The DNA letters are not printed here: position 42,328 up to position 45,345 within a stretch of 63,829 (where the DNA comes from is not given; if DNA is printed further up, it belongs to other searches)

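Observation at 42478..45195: ECF sigma factor fused in one polypeptide to a transmembrane helix and a roughly 700-aa CarboxypepD_reg-like array (locus 1)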

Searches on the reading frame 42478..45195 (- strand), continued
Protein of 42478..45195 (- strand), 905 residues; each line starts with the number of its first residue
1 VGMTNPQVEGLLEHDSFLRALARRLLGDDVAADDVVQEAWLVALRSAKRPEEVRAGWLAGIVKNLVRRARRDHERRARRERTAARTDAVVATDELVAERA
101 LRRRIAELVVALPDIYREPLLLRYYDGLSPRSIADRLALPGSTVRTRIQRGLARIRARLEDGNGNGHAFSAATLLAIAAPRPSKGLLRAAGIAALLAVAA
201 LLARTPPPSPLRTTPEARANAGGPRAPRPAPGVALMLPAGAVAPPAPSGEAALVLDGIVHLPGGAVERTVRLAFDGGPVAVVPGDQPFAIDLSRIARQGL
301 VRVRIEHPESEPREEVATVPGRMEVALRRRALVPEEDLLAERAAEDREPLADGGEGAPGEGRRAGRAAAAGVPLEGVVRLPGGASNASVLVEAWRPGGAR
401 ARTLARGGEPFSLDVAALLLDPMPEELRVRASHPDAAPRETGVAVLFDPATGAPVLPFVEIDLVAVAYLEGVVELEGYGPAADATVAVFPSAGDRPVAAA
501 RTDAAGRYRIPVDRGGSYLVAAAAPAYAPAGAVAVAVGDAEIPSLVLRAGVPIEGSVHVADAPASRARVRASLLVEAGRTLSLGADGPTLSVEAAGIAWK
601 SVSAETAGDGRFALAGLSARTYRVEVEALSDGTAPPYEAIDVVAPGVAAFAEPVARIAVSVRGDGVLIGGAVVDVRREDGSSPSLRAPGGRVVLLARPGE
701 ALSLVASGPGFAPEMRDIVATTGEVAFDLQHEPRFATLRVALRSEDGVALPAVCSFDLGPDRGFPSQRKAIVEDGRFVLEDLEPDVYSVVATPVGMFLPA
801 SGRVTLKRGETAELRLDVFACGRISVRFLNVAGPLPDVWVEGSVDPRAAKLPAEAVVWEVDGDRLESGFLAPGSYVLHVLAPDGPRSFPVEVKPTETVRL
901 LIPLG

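Call 31: find_encoding_contigs(protein=P0012, flank=8000, max_places=2)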
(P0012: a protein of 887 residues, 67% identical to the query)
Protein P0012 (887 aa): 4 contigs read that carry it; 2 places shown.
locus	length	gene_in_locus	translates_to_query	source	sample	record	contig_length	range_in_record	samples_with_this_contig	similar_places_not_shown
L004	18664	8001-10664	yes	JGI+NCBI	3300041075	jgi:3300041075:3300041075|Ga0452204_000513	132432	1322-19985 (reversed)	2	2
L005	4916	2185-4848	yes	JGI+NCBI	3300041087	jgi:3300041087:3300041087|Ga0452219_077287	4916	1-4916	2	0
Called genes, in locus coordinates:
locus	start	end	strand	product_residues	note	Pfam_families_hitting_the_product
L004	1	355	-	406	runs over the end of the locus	-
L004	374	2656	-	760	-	PF13646:HEAT_2, PF02985:HEAT (faint), PF03130:HEAT_PBS (faint), PF13646:HEAT_2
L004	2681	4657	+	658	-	PF02225:PA, PF04389:Peptidase_M28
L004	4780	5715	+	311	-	PF13620:CarboxypepD_reg (weak)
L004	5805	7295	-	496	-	PF01833:TIG (faint), PF14734:DUF4469 (faint), PF25942:Ig_halo (faint)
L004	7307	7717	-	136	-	-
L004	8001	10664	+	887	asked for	PF04542:Sigma70_r2, PF04545:Sigma70_r4, PF08281:Sigma70_r4_2, PF13620:CarboxypepD_reg (faint)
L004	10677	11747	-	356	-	PF21320:WHD_Rv2258c, PF13489:Methyltransf_23, PF05175:MTS (weak), PF01209:Ubie_methyltran (weak), PF13649:Methyltransf_25, PF13847:Methyltransf_31, PF08241:Methyltransf_11, PF08242:Methyltransf_12, +2 more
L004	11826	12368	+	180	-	PF04545:Sigma70_r4 (faint), PF07638:Sigma70_ECF, PF08281:Sigma70_r4_2 (weak)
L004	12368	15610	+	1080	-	PF00069:Pkinase, PF07714:PK_Tyr_Ser-Thr, PF13176:TPR_7 (faint), PF03109:ABC1 (weak), PF13191:AAA_16, PF13424:TPR_12 (weak), PF17874:TPR_MalT, PF13424:TPR_12, +4 more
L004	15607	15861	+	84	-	PF10387:DUF2442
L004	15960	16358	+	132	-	PF16697:Yop-YscD_cpl, PF00498:FHA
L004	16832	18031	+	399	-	-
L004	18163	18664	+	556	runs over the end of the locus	PF07732:Cu-oxidase_3, PF07731:Cu-oxidase_2 (weak)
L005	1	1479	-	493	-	PF01833:TIG (faint), PF14734:DUF4469 (faint), PF25942:Ig_halo (faint)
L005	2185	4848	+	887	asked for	PF04542:Sigma70_r2, PF04545:Sigma70_r4, PF08281:Sigma70_r4_2, PF13620:CarboxypepD_reg (faint)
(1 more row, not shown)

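Call 33: find_encoding_contigs(protein=P0010, flank=6000, max_places=1)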
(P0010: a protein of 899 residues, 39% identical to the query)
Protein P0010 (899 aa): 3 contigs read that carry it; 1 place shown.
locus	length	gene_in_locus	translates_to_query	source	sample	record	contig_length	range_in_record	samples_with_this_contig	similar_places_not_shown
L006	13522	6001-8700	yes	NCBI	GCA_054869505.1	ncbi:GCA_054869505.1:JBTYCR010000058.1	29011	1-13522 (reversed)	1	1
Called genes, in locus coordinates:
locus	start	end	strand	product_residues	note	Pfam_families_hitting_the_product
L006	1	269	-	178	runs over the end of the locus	PF04191:PEMT, PF04140:ICMT (weak)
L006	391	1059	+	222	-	PF04191:PEMT (weak)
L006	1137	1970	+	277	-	-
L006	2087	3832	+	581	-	PF04542:Sigma70_r2, PF04545:Sigma70_r4, PF08281:Sigma70_r4_2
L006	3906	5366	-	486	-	PF01833:TIG, PF14734:DUF4469 (faint)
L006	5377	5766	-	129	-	-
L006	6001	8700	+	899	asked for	PF04542:Sigma70_r2, PF04545:Sigma70_r4, PF08281:Sigma70_r4_2, PF13620:CarboxypepD_reg (weak)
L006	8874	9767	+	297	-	PF03537:Glyco_hydro_114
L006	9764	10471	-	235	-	-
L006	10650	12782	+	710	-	PF01551:Peptidase_M23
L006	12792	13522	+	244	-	?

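Call 34: find_encoding_contigs(protein=P0016, flank=6000, max_places=1)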
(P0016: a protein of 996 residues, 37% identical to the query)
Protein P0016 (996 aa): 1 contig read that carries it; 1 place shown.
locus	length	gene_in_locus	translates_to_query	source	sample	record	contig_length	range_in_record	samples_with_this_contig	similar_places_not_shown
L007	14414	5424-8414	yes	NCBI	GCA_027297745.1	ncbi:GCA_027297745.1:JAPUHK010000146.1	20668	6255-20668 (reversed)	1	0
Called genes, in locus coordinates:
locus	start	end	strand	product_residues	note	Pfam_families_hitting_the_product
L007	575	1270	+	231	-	PF09365:DUF2461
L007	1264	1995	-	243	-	PF05050:Methyltransf_21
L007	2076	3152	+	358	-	-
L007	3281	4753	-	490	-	PF01833:TIG (weak), PF14734:DUF4469 (faint)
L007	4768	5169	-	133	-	-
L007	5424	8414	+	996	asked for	PF04542:Sigma70_r2, PF04545:Sigma70_r4 (weak), PF08281:Sigma70_r4_2, PF13620:CarboxypepD_reg (faint)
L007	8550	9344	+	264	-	-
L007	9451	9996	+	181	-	PF10604:Polyketide_cyc2, PF03364:Polyketide_cyc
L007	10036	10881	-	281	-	PF13411:MerR_1, PF13432:TPR_16 (weak), PF14559:TPR_19 (weak), PF13424:TPR_12 (weak), PF00515:TPR_1 (weak), PF13181:TPR_8 (weak), PF13432:TPR_16, PF13414:TPR_11, +7 more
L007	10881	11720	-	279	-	PF02735:Ku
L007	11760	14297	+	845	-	PF13298:LigD_N, PF01068:DNA_ligase_A_M, PF04679:DNA_ligase_A_C, PF21686:LigD_Prim-Pol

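Call 35: find_encoding_contigs(protein=P0019, flank=6000, max_places=1)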
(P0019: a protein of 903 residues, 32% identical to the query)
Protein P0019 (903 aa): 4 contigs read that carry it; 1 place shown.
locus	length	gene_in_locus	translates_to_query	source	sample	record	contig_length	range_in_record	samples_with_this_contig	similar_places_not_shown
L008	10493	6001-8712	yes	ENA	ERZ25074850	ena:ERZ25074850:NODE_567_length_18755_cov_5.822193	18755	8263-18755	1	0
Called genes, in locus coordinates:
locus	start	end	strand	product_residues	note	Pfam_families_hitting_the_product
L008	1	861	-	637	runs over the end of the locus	-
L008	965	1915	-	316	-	PF01839:FG-GAP (faint), PF13517:FG-GAP_3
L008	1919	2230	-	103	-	PF13517:FG-GAP_3 (weak)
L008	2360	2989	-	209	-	PF13590:DUF4136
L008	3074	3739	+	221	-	PF07963:N_methyl, PF11453:DUF2950 (faint)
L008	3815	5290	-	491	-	PF01833:TIG (faint)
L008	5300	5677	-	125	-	-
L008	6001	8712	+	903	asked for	PF04542:Sigma70_r2, PF04545:Sigma70_r4, PF08281:Sigma70_r4_2, PF13620:CarboxypepD_reg (faint), PF10670:DUF4198 (faint)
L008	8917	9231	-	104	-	-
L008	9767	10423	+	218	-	-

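Call 63: predict_structure(alignment_id=A2)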
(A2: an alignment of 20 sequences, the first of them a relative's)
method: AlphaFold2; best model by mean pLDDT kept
length: 903 residues; sequences in the alignment: 20
mean_pLDDT: 76.9   pTM: 0.49
mean pLDDT of the five models: 76.9, 76.5, 75.7, 75.0, 71.7
residues with pLDDT >= 90: 230; 70-90: 480; 50-70: 55; < 50: 138
segments of 3 or more residues with pLDDT < 50: 83-94, 160-248, 339-368, 846-852
pLDDT, mean of each block of 10 residues (from residue 1): 70 86 85 86 75 83 88 72 41 52 76 83 74 83 82 70 44 40 32 39 31 26 27 26 40 91 89 82 91 79 90 87 91 67 27 26 40 90 85 79 89 81 86 82 82 88 89 93 91 88 90 90 93 89 92 89 91 84 83 89 88 92 88 86 92 90 88 85 89 88 87 91 89 85 79 87 85 87 89 84 87 86 83 79 49 67 81 83 84 86 74
secondary structure, 60 per line:
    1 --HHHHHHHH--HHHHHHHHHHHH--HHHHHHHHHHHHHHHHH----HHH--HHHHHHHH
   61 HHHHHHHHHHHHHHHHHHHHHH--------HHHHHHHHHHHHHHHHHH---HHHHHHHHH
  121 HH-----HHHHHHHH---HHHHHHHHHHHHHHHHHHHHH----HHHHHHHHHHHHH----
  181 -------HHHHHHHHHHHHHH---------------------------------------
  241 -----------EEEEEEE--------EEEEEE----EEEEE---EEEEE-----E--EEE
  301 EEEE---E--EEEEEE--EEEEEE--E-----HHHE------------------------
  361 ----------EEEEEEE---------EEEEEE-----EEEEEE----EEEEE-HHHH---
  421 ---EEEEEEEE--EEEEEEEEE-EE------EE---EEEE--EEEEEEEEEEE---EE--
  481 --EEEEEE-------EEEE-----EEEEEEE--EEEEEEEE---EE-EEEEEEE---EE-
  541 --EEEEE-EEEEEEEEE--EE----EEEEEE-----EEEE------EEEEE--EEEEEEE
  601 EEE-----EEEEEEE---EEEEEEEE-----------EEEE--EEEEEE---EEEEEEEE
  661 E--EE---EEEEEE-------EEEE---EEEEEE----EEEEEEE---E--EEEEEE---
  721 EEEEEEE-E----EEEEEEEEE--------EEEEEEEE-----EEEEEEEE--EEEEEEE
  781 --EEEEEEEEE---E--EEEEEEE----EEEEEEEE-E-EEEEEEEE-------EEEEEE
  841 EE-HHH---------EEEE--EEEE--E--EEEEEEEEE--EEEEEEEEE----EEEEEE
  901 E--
elements in order (helices of 4 or more, strands of 3 or more residues): H3-10 H13-24 H27-43 H53-82 H91-108 H112-122 H128-135 H139-159 H164-176 H188-201 E252-258 E267-272 E277-281 E285-289 E298-304 E311-316 E319-324 E371-377 E387-392 E398-403 E408-412 H414-417 E424-431 E434-442 E457-460 E463-473 E483-488 E496-499 E505-511 E514-521 E528-534 E543-547 E549-557 E566-571 E577-580 E587-591 E594-603 E609-615 E619-626 E638-641 E644-649 E653-661 E669-674 E682-685 E689-694 E699-705 E712-717 E721-727 E734-742 E751-758 E764-771 E774-780 E783-791 E798-804 E809-816 E820-827 E835-842 E856-859 E862-865 E871-879 E882-890 E895-901

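Call 66: fold_search(model_id=the predicted structure, library=pdb)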
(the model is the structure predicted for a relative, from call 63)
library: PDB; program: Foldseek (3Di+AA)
matches with E <= 10: 1435; with E <= 0.001: 237
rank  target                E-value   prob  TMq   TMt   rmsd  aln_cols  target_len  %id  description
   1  6fwv_A                2.9e-14  1.00  0.17  0.26  18.5       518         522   12  The Bacillus anthracis TIE protein (released 2018-08-08)
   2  6fwv_B                2.9e-14  1.00  0.17  0.25  18.4       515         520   12  The Bacillus anthracis TIE protein (released 2018-08-08)
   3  3dmk_A                1.1e-11  0.97  0.06  0.06  47.1       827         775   10  Crystal structure of Down Syndrome Cell Adhesion Molecule (DSCAM) isoform 1.30.30, N-terminal eight Ig domains (released 2008-10-07)
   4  7w6b                  3.7e-11  1.00  0.17  0.19  14.9       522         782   10  Crystal Structure of PitA from pilus islet-2 of Streptococcus oralis (released 2022-06-01)
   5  5xyr                  7.5e-11  1.00  0.11  0.08  30.9       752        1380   10  Crystal structure of a serine protease from Streptococcus species (released 2018-08-08)
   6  7edd                  1.6e-10  1.00  0.11  0.08  30.7       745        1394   10  Crystal structure of a serine protease from Streptococcus pyogenes (released 2021-05-12)
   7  5xya                  2.3e-10  1.00  0.11  0.08  30.7       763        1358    9  Crystal structure of a serine protease from Streptococcus species (released 2018-08-08)
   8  7u8t_B                2.3e-10  1.00  0.09  0.13  25.3       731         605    9  Vps13 adaptor binding domain in complex with Mcp1 PxP motif peptide (released 2022-03-30)
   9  7vcn_B                8.0e-10  1.00  0.10  0.16  29.2       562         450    9  Crystal Structure of PitA fragment from pilus islet-2 of Streptococcus oralis with Tb-Xo4 (released 2022-07-13)
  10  6vjb                  1.1e-09  1.00  0.10  0.07  30.9       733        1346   10  Crystal structure of a catalytically inactive CXC Chemokine-degrading protease SpyCEP from Streptococcus pyogenes (released 2020-04-15)
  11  7vcr_B                1.2e-09  1.00  0.15  0.24  15.7       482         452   10  Crystal Structure of PitA fragment from pilus islet-2 of Streptococcus oralis (released 2022-06-01)
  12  4oq1                  1.4e-09  1.00  0.15  0.32  11.9       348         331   13  Structure of the Streptococcal ancillary pilin (released 2014-04-23)
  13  10ps                  1.7e-09  1.00  0.13  0.19  21.3       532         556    9  Crystal structure of SdrD A2-A3-B1-B2 domains from Staphylococcus aureus JH1 (released 2026-02-11)
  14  8f70                  1.7e-09  1.00  0.11  0.15  32.1       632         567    9  Identification of an Immunodominant region on a Group A Streptococcus T-antigen Reveals Temperature-Dependent Motion in  (released 2023-03-08)
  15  6tav_C                2.5e-09  0.95  0.08  0.06  49.6       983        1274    9  Crystal structure of endopeptidase-induced alpha2-macroglobulin (released 2021-05-12)
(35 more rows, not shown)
